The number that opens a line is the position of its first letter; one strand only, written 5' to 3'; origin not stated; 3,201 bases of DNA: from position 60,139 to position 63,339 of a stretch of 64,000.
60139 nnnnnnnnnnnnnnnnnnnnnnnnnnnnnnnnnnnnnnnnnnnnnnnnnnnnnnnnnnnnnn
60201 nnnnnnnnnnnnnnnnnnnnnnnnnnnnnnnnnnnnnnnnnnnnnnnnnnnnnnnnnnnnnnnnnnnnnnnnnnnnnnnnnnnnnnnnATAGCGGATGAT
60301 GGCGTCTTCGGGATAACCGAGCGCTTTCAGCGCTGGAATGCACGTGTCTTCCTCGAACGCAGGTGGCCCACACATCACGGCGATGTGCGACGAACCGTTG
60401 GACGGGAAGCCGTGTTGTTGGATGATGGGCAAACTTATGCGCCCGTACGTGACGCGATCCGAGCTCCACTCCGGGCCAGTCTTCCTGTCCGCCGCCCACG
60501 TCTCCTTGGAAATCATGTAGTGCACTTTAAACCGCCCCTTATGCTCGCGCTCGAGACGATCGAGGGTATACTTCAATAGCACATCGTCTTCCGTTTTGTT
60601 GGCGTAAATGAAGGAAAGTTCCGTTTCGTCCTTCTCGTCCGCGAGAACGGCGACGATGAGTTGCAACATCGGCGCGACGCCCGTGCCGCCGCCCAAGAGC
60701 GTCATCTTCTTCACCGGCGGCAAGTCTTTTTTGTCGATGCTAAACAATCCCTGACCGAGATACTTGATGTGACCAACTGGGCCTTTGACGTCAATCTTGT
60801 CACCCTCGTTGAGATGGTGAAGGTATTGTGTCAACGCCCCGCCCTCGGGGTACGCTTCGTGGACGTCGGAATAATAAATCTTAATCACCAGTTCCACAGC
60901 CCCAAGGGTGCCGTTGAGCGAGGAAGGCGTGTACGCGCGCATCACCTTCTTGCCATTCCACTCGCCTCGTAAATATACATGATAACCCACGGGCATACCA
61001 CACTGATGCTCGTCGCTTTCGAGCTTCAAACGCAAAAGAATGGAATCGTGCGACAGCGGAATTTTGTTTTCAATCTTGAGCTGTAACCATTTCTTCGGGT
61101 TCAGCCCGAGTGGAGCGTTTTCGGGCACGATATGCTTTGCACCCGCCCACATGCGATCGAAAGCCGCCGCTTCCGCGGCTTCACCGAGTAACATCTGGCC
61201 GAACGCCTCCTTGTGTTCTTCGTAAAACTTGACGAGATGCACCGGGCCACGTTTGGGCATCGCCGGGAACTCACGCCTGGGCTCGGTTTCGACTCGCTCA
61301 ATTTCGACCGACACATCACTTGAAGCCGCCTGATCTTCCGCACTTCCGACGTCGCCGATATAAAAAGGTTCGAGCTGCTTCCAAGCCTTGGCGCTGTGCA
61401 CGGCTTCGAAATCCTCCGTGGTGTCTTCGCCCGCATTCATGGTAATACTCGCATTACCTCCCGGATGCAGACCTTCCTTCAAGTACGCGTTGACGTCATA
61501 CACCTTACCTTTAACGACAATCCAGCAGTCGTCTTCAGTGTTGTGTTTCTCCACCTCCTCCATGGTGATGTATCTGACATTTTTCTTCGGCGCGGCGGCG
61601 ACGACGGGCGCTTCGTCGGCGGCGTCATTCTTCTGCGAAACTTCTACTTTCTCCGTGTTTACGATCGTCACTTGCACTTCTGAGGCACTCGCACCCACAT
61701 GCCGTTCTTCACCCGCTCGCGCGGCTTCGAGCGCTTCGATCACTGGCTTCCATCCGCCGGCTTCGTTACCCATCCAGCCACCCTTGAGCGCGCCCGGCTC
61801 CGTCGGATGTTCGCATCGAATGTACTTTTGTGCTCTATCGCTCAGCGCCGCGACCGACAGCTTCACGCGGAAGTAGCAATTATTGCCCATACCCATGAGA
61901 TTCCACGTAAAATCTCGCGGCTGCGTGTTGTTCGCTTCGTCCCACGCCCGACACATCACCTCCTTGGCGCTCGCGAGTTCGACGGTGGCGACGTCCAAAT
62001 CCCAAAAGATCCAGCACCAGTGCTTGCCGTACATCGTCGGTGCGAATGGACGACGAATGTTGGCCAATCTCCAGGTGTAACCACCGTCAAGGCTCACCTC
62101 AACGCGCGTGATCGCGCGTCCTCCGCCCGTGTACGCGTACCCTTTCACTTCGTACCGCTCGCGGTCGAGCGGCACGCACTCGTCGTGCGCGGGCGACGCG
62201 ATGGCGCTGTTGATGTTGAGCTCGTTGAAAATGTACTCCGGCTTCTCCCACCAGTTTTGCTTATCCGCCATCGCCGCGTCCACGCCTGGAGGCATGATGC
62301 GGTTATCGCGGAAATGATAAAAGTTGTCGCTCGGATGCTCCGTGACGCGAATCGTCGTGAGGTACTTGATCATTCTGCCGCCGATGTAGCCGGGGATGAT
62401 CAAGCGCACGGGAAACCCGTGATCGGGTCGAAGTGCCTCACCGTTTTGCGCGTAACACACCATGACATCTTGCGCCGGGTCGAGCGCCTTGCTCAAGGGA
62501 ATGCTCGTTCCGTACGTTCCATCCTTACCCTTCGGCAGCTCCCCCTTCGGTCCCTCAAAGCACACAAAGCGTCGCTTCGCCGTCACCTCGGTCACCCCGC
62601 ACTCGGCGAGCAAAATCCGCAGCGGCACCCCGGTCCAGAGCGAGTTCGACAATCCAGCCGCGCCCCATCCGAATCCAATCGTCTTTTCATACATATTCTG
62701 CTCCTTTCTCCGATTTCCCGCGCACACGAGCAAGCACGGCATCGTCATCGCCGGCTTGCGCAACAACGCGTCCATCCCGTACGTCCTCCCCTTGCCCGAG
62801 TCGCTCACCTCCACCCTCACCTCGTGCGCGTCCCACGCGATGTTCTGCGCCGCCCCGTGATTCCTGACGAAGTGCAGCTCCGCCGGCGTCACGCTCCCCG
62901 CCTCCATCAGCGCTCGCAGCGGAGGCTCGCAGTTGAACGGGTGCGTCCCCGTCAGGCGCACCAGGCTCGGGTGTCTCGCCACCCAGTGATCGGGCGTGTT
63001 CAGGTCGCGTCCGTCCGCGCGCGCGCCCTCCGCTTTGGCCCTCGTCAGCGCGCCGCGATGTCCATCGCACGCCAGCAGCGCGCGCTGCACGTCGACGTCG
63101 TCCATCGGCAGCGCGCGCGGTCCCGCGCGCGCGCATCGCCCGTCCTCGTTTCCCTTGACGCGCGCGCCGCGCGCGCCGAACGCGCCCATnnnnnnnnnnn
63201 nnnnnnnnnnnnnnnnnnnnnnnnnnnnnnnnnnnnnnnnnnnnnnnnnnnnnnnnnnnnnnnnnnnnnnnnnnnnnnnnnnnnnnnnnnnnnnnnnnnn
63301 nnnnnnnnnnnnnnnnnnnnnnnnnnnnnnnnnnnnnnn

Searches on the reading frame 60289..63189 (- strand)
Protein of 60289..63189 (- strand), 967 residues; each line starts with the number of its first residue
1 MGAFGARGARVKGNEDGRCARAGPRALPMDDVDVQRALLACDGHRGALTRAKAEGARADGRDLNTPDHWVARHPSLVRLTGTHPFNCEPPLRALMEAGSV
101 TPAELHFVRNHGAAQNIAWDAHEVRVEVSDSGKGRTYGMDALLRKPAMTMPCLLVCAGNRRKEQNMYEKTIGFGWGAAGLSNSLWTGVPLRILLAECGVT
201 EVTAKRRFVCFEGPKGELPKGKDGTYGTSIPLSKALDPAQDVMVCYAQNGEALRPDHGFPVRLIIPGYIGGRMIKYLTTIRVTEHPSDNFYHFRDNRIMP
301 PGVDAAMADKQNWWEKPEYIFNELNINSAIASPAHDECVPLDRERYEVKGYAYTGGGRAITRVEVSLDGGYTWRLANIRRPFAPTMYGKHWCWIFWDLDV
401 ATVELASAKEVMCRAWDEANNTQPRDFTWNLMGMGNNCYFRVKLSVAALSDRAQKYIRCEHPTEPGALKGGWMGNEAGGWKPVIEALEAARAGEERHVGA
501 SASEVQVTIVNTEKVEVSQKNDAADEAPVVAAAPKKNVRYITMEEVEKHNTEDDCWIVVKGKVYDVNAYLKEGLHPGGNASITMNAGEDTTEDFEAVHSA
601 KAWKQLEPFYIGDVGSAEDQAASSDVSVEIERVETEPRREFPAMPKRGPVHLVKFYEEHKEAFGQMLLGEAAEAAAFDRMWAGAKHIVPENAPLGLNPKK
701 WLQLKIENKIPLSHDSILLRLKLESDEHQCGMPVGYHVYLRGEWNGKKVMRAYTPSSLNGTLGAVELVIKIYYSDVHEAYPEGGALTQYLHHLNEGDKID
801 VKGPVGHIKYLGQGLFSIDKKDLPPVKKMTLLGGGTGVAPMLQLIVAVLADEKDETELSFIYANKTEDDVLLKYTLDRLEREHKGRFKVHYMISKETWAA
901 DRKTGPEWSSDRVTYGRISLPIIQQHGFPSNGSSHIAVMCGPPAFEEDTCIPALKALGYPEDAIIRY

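Call 65: search_protein_families(library=pfam, proteins=[window:60289-63189:-], max_evalue=0.001)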
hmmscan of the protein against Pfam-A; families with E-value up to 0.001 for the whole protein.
window:60289-63189:- (967 aa): 6 families
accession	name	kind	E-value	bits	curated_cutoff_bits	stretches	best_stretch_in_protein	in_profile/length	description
PF03404.22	Mo-co_dimer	-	5.8e-49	166.1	22.7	1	319-445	2-136/138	Mo-co oxidoreductase dimerisation domain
PF00174.25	Oxidored_molyb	-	2.3e-47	161.2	24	1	111-291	1-169/169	Oxidoreductase molybdopterin binding domain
PF00970.30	FAD_binding_6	-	4.5e-27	94.7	21.1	1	704-810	2-99/99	Oxidoreductase FAD-binding domain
PF00173.33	Cyt-b5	-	2e-23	82.6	23.7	1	542-614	1-73/74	Cytochrome b5-like Heme/Steroid binding domain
PF00175.26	NAD_binding_1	-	1.9e-18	67.6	22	1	831-950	1-108/109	Oxidoreductase NAD-binding domain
PF08030.17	NAD_binding_6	-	0.00021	21.8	22.2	0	829-903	4-84/156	Ferric reductase NAD binding domain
